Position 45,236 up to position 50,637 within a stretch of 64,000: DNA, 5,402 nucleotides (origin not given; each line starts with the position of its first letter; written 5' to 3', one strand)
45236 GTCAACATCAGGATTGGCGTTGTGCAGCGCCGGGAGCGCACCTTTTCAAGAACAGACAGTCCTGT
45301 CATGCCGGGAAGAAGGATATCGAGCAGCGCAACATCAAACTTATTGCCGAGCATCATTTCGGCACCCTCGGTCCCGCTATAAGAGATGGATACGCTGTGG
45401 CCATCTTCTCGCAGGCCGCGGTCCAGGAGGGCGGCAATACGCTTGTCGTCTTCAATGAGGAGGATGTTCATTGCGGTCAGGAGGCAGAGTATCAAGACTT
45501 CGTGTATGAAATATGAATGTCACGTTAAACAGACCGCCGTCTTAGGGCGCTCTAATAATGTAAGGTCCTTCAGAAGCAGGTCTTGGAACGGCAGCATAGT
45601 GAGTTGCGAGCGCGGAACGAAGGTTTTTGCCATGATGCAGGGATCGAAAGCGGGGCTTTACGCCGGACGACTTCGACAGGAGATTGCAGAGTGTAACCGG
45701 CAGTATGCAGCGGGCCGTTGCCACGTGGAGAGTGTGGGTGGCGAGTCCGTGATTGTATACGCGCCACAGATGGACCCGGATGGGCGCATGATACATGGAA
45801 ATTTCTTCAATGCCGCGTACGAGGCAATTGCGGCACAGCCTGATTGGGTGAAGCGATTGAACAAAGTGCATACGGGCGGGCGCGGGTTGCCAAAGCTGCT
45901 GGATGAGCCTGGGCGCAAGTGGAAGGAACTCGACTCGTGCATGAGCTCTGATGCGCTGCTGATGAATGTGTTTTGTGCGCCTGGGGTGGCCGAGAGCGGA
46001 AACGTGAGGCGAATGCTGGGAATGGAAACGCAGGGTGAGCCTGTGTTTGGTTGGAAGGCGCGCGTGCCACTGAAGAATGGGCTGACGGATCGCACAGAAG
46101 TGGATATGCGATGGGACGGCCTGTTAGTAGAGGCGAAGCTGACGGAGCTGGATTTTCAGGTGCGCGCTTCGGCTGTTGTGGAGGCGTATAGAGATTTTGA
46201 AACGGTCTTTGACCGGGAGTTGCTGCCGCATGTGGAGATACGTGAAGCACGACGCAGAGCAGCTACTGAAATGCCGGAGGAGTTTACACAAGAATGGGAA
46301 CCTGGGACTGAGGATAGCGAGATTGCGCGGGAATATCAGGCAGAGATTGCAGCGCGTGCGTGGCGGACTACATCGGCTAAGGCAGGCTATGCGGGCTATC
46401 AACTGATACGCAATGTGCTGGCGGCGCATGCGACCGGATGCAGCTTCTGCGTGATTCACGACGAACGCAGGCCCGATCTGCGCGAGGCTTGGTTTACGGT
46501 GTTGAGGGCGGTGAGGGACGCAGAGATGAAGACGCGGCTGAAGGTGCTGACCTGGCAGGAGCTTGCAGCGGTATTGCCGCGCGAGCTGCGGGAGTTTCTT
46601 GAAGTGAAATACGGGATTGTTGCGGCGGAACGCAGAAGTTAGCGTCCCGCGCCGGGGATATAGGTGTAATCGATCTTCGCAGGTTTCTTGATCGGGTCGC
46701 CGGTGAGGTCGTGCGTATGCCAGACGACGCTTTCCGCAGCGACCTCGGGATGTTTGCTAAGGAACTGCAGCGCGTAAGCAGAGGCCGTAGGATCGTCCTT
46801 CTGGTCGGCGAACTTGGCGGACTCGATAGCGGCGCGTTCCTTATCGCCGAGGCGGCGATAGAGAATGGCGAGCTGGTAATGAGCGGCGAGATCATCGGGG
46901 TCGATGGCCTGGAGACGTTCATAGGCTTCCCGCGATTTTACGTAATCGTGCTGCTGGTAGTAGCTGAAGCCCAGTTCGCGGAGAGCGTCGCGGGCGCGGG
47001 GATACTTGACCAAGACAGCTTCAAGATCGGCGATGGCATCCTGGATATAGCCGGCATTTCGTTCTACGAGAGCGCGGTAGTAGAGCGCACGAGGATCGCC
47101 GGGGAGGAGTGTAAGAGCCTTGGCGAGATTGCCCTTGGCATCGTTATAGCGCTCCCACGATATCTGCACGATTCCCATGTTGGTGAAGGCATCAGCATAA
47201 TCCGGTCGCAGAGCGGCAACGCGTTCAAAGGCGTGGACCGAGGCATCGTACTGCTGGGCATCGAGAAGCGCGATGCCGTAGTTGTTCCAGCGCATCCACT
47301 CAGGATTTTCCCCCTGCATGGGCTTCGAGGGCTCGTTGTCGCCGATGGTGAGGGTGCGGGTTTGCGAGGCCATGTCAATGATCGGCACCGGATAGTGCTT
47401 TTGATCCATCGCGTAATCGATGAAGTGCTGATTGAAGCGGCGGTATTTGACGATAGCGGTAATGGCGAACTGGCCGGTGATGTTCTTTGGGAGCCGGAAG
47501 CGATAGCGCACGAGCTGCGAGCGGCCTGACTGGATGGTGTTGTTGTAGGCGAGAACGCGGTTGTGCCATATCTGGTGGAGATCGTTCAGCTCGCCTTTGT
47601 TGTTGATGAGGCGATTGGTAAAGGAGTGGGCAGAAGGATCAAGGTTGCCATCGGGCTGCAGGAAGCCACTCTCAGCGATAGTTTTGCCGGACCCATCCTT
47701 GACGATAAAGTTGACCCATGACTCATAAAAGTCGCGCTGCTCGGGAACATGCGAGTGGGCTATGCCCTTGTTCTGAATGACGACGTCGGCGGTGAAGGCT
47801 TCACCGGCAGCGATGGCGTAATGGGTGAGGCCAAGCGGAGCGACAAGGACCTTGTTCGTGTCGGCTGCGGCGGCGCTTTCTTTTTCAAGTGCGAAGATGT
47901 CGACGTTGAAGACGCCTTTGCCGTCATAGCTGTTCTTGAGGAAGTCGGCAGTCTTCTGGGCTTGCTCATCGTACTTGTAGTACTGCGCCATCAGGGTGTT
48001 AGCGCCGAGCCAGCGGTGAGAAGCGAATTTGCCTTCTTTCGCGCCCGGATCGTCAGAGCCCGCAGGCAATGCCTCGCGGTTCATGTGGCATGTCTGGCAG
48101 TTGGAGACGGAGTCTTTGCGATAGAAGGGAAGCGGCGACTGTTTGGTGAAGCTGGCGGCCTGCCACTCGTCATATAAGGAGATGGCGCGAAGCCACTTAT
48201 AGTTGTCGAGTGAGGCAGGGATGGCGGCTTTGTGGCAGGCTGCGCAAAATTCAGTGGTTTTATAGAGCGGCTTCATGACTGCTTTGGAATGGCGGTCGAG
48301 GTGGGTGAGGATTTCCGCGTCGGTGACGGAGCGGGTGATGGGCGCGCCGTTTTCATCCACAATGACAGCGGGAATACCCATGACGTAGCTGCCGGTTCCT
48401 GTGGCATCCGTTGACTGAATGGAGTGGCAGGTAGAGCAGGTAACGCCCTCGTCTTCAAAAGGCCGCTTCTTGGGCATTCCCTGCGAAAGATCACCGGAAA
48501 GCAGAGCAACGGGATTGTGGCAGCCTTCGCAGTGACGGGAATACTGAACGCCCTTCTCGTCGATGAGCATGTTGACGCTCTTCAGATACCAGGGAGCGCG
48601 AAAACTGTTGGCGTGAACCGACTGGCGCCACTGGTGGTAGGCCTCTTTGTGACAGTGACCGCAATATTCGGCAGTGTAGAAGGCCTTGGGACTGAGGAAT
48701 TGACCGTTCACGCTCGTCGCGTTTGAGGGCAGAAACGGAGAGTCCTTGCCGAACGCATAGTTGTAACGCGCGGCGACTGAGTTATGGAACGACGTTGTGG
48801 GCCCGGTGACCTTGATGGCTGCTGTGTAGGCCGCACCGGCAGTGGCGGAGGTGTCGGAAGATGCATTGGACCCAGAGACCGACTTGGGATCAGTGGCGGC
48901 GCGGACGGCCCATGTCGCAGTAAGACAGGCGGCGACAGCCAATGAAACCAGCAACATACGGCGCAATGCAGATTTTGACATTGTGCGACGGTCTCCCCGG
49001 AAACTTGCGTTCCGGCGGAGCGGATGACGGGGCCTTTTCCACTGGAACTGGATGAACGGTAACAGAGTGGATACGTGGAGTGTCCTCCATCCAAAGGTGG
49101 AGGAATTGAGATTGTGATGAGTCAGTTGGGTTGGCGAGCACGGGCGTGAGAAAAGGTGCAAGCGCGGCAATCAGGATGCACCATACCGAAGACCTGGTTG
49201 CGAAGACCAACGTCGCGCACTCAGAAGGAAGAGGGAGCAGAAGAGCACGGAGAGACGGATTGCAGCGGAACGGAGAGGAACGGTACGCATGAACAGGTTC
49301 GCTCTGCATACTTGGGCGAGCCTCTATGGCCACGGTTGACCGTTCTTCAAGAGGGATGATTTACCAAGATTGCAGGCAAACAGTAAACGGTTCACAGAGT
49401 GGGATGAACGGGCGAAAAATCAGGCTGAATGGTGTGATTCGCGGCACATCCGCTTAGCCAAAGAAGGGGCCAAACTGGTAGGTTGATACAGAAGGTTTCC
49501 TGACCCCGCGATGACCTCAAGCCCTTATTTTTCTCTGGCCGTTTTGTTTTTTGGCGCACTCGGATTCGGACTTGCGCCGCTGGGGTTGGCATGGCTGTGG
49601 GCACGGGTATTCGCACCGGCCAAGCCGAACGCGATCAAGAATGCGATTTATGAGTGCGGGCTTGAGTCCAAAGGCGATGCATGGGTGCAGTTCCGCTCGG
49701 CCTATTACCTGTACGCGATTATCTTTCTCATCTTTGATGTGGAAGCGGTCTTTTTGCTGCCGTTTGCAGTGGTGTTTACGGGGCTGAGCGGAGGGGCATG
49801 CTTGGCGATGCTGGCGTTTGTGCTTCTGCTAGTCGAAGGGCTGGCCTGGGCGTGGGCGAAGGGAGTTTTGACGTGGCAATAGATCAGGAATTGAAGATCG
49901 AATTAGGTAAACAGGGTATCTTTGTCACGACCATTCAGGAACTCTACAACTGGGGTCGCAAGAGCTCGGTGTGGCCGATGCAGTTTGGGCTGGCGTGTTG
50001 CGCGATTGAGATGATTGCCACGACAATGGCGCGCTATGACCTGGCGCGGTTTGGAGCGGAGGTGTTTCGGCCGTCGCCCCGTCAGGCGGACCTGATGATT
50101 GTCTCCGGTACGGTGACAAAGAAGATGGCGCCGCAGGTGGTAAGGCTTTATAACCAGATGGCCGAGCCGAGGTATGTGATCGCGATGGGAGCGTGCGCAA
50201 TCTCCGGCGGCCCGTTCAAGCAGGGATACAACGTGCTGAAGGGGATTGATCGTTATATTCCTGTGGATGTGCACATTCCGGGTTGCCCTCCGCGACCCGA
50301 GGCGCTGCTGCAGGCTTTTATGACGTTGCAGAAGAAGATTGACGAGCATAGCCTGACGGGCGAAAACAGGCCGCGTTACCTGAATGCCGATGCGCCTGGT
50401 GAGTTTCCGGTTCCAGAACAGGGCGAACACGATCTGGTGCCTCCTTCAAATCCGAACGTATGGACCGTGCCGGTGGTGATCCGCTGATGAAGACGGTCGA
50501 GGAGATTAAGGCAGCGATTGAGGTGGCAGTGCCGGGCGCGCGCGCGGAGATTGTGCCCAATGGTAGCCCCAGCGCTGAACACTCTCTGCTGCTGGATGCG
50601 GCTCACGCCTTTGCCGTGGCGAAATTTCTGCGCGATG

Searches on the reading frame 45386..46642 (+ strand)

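Call 27: search_protein_families(library=pfam, proteins=[window:45386-46642:+], max_evalue=0.00001)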
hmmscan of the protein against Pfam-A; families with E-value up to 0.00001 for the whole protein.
window:45386-46642:+ (418 aa): 1 family
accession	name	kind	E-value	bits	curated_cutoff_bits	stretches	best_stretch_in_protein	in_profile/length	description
PF22558.3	REase-ARP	-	3.2e-37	129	27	1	135-410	24-270/270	Restriction Endonuclease associating with ARP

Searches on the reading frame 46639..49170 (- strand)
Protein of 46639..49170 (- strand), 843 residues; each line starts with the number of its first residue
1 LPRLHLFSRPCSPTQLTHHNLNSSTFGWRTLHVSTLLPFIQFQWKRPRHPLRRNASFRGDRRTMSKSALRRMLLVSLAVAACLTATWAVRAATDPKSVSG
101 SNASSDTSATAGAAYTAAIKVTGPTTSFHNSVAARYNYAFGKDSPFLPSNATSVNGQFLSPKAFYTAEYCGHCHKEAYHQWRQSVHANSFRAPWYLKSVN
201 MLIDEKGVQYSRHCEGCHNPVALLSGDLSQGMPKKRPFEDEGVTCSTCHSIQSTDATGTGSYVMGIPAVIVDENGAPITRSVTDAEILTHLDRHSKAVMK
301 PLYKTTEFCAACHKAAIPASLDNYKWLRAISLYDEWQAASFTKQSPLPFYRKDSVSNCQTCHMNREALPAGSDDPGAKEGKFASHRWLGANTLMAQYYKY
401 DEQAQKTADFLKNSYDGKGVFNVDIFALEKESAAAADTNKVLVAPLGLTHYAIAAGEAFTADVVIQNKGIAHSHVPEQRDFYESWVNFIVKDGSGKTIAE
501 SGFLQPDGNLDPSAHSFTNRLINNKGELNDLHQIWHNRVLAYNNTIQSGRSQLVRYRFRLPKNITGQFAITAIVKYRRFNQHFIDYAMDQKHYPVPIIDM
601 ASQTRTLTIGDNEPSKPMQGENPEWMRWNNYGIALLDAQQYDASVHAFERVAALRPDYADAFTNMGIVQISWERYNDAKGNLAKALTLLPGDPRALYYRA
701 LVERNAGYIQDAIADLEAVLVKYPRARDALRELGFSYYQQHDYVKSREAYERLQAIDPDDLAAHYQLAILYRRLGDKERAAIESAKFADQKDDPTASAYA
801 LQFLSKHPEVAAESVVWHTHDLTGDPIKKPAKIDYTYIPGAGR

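Call 27: search_protein_families(library=pfam, proteins=[window:46639-49170:-], max_evalue=0.00001)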
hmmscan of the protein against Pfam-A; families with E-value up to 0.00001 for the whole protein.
window:46639-49170:- (843 aa): 11 families
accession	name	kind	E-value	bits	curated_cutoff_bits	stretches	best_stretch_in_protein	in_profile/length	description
PF07719.23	TPR_2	-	8.5e-17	60.3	27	0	728-760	2-34/34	Tetratricopeptide repeat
PF13371.12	TPR_9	-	6.4e-13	49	35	0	735-797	3-66/73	Tetratricopeptide repeat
PF00515.34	TPR_1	-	1e-11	44.5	27.8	0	728-760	2-34/34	Tetratricopeptide repeat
PF13432.12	TPR_16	-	3.6e-10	40.5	32.7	1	706-760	10-64/65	Tetratricopeptide repeat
PF13435.11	Cytochrome_C554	-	9e-10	39.8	20.8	1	170-250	2-84/84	Cytochrome c554 and c-prime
PF13414.12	TPR_11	-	2.3e-09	37.2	26.8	0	736-775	3-42/42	TPR repeat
PF13424.12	TPR_12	-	1.7e-08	35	30.1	0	729-780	5-64/77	Tetratricopeptide repeat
PF13428.12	TPR_14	-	1.4e-07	31.9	23.5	0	728-769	2-43/44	Tetratricopeptide repeat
PF13431.12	TPR_17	-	1.6e-07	31.5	24.4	0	753-780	5-32/34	Tetratricopeptide repeat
PF14559.12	TPR_19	-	3.7e-07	30.8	25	0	738-781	2-45/68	Tetratricopeptide repeat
PF13181.12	TPR_8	-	8.3e-06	26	25.7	0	628-658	4-34/34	Tetratricopeptide repeat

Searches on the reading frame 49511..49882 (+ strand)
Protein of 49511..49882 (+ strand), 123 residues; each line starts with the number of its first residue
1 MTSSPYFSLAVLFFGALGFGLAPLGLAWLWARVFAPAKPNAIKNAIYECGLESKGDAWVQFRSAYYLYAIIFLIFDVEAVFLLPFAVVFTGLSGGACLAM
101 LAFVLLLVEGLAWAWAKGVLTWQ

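Call 5: search_protein_families(library=pfam, proteins=[window:49511-49882:+], max_evalue=0.001)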
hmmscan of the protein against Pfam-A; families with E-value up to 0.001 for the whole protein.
window:49511-49882:+ (123 aa): 1 family
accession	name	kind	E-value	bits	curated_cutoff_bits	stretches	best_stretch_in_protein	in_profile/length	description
PF00507.24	Oxidored_q4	-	2.1e-29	102.1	23.3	1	27-122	4-99/99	NADH-ubiquinone/plastoquinone oxidoreductase, chain 3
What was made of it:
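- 49511..49882 (+): nuoA (123 aa). Pfam PF00507, E 2e-29 (call 5)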

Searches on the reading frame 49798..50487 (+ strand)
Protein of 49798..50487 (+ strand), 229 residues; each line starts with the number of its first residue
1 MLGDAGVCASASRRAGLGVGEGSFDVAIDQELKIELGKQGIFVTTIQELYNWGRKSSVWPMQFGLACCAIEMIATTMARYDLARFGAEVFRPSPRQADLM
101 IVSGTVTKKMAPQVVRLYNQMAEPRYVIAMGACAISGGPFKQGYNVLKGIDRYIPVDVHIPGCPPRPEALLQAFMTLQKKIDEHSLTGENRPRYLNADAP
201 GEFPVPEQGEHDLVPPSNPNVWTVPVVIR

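Call 5: search_protein_families(library=pfam, proteins=[window:49798-50487:+], max_evalue=0.001)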
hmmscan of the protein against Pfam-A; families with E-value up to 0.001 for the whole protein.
window:49798-50487:+ (229 aa): 1 family
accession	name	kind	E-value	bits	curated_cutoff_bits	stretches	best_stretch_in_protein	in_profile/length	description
PF01058.29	Oxidored_q6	-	3.8e-30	104.7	27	1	67-176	1-127/128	NADH ubiquinone oxidoreductase, 20 Kd subunit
